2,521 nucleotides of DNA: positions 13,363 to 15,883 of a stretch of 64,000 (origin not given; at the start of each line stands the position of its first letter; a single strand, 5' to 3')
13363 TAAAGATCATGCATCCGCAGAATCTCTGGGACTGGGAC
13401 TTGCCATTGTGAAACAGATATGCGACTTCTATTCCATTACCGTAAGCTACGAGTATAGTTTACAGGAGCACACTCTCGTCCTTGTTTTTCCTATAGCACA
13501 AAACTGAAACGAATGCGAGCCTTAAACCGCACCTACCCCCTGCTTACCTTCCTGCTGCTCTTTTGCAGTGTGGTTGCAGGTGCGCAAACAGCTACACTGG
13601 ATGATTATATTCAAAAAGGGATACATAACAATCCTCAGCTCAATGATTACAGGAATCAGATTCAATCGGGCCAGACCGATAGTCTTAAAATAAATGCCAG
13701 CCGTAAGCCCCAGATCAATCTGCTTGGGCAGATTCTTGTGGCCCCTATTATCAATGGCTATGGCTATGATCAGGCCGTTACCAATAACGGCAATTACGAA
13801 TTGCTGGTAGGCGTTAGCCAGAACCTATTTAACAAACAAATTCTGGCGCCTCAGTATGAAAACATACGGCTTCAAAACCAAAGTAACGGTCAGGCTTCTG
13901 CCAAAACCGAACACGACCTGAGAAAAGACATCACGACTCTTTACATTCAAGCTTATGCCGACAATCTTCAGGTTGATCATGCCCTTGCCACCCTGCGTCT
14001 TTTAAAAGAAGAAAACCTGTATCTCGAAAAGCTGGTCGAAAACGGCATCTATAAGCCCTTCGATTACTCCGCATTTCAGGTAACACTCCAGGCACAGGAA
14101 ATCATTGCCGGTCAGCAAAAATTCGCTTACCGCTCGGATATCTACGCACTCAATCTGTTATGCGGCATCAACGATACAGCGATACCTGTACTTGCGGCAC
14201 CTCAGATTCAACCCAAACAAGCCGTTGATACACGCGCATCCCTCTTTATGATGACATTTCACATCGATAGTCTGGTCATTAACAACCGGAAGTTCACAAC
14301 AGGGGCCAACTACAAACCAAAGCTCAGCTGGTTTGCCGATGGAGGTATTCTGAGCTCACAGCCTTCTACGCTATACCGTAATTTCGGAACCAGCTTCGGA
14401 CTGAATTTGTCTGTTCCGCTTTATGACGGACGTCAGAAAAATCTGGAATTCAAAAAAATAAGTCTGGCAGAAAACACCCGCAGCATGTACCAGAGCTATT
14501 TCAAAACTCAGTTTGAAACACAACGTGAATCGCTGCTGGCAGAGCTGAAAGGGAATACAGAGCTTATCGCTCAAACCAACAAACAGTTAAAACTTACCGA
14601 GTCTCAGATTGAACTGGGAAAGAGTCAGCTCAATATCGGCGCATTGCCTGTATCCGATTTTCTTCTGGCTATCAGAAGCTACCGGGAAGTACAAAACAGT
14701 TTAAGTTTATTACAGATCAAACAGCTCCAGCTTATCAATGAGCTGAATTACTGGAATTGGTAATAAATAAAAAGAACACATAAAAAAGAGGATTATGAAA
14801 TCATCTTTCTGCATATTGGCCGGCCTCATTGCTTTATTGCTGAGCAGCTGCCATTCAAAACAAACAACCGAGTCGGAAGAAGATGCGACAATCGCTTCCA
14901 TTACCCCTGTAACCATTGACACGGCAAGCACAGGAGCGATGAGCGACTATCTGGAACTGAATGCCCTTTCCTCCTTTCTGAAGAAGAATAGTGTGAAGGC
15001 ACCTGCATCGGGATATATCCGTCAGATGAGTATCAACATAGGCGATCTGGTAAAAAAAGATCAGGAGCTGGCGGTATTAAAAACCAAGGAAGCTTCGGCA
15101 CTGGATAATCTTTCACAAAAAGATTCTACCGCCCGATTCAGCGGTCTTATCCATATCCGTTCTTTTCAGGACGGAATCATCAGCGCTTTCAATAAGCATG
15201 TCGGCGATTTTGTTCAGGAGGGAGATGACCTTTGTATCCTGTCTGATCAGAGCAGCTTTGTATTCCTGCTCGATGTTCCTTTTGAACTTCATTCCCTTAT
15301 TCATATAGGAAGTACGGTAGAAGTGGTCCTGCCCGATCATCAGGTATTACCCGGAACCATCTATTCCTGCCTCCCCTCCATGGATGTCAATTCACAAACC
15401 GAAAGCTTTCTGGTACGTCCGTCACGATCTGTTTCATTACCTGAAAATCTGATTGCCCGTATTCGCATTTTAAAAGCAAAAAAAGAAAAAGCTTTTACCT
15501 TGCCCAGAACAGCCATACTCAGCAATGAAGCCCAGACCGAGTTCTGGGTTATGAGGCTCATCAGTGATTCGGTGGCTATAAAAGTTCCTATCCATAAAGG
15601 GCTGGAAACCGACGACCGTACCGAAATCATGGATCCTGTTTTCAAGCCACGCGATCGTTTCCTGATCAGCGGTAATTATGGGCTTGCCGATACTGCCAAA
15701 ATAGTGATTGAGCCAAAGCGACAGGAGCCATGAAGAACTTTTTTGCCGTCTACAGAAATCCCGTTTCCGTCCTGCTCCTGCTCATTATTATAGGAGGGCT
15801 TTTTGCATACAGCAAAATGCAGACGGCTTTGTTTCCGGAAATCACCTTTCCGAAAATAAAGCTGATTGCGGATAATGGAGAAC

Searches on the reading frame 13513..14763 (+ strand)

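Call 78: search_protein_families(library=pfam, proteins=[window:13513-14763:+], max_evalue=0.00001)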
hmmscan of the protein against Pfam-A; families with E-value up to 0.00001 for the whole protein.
window:13513-14763:+ (416 aa): 1 family
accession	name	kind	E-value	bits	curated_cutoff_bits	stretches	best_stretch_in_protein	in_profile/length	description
PF02321.23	OEP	-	8e-16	58.8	22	2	265-414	34-185/187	Outer membrane efflux protein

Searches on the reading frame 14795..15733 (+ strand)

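Call 78: search_protein_families(library=pfam, proteins=[window:14795-15733:+], max_evalue=0.00001)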
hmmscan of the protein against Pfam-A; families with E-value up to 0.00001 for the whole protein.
window:14795-15733:+ (312 aa): 2 families
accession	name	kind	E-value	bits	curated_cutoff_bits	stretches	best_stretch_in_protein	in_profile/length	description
PF13437.12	HlyD_3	-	6.7e-11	43.3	22.2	1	121-207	2-91/106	HlyD family secretion protein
PF16576.10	HlyD_D23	-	2.4e-10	40.5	30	1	109-202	99-194/214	Barrel-sandwich domain of CusB or HlyD membrane-fusion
